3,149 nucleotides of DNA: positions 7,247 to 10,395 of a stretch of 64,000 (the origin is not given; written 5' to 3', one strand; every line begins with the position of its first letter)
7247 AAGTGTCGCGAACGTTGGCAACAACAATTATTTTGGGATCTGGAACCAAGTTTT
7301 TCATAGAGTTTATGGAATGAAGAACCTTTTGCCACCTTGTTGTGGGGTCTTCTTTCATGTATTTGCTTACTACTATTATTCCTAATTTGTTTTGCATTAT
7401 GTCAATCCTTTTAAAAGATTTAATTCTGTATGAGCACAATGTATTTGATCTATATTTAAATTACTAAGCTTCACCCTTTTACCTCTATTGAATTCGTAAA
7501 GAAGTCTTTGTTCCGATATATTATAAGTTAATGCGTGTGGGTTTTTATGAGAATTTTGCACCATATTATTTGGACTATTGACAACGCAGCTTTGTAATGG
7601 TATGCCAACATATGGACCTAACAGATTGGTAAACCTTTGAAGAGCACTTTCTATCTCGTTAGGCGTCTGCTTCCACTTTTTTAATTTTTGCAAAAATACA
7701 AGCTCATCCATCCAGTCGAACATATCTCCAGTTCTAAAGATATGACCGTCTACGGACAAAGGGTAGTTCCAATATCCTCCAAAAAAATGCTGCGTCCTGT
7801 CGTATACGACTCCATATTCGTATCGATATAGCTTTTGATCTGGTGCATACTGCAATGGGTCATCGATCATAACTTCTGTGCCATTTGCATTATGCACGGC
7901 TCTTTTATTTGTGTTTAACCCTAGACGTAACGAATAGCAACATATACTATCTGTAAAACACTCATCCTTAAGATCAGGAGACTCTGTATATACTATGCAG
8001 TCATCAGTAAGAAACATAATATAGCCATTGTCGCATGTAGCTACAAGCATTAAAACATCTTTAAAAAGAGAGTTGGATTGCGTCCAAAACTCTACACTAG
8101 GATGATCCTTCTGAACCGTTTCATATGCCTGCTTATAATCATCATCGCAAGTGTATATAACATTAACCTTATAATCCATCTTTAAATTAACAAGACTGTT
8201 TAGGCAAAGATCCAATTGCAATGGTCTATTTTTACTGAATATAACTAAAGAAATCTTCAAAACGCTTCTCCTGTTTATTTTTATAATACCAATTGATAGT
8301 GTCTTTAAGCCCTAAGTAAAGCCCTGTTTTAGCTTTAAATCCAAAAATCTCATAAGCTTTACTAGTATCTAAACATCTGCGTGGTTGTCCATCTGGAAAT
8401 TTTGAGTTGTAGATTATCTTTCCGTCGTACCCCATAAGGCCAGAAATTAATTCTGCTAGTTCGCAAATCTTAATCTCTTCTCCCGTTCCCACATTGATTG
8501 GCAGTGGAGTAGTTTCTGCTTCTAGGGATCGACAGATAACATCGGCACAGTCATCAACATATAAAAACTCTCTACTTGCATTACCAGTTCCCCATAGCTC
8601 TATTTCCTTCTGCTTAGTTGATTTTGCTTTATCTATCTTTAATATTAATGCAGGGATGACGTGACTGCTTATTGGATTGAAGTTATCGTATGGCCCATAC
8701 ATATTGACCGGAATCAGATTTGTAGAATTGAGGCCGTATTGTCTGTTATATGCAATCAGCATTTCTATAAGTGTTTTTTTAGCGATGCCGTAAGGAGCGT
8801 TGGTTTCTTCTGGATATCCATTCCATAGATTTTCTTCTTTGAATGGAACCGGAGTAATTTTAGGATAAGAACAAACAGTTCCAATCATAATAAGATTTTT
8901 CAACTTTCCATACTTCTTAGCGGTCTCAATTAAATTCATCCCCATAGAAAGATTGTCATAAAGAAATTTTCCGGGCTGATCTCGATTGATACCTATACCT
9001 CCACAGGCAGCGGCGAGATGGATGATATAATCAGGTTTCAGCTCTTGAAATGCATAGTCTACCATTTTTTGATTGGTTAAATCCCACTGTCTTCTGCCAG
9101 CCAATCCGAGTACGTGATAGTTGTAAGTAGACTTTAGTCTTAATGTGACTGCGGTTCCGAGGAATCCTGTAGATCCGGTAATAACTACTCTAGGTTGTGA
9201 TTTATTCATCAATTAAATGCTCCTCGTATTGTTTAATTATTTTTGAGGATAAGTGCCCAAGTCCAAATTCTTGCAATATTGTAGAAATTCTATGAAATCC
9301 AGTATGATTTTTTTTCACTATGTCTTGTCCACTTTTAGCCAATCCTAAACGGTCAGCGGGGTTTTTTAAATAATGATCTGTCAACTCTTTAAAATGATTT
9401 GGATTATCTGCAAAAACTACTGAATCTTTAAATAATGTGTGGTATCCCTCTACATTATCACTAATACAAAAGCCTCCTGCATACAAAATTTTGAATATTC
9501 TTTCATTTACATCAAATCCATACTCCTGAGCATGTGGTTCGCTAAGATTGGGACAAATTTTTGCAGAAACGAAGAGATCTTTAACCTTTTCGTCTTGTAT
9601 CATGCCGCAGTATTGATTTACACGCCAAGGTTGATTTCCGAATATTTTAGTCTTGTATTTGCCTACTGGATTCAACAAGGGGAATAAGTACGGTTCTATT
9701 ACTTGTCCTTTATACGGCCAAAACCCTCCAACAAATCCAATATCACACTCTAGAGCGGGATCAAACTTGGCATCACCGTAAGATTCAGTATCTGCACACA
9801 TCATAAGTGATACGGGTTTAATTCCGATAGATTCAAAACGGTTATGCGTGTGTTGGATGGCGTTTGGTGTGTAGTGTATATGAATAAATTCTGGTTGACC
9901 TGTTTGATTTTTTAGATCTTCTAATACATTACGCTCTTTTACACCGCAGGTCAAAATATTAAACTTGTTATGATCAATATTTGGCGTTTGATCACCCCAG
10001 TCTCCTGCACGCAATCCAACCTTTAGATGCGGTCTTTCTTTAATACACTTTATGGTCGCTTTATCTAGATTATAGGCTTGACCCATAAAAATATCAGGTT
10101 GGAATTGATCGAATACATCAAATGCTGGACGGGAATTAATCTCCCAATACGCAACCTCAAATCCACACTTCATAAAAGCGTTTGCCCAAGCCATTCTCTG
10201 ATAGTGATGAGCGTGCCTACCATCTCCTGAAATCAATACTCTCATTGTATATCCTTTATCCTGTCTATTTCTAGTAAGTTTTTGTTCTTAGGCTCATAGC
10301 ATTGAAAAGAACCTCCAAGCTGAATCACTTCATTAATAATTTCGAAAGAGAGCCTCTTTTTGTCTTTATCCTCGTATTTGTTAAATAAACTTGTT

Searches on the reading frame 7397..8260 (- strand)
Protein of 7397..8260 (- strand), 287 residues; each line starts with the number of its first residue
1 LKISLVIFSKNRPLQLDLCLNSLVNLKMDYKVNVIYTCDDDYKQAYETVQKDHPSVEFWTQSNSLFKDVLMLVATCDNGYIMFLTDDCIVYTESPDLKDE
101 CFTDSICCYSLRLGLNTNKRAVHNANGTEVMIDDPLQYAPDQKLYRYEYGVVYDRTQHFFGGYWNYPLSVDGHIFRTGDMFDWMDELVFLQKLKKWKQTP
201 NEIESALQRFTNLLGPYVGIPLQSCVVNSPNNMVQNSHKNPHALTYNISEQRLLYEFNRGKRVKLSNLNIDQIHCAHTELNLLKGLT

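Call 56: search_protein_families(library=pfam, proteins=[window:7397-8260:-], max_evalue=1)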
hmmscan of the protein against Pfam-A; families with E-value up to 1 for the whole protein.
window:7397-8260:- (287 aa): 1 family
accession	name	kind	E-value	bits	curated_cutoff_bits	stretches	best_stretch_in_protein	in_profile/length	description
PF00535.33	Glycos_transf_2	-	0.0064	16.9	23.3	1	4-92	1-93/168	Glycosyl transferase family 2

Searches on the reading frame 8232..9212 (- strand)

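Call 56: search_protein_families(library=pfam, proteins=[window:8232-9212:-], max_evalue=1)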
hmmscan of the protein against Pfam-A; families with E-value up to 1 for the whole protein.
window:8232-9212:- (326 aa): 5 families
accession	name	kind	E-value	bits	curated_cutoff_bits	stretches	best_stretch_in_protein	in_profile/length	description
PF01370.27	Epimerase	-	2.4e-54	184.7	20.9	1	9-242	1-240/240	NAD dependent epimerase/dehydratase family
PF16363.11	GDP_Man_Dehyd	-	1.2e-28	101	27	1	42-303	58-330/332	GDP-mannose 4,6 dehydratase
PF04321.23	RmlD_sub_bind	-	1.8e-08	34.2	27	1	8-68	2-60/287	RmlD substrate binding domain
PF02719.21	Polysacc_synt_2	-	9.7e-05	22.1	20.2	1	44-112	62-128/293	Polysaccharide biosynthesis protein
PF01073.25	3Beta_HSD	-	0.21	11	22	0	42-178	51-188/280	3-beta hydroxysteroid dehydrogenase/isomerase family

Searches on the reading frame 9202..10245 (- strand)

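Call 56: search_protein_families(library=pfam, proteins=[window:9202-10245:-], max_evalue=1)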
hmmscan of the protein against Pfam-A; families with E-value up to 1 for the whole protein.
window:9202-10245:- (347 aa): 1 family
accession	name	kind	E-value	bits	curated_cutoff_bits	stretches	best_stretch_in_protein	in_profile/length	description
PF13524.12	Glyco_trans_1_2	-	1e-19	71.4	25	1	193-325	8-144/144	Glycosyl transferase-like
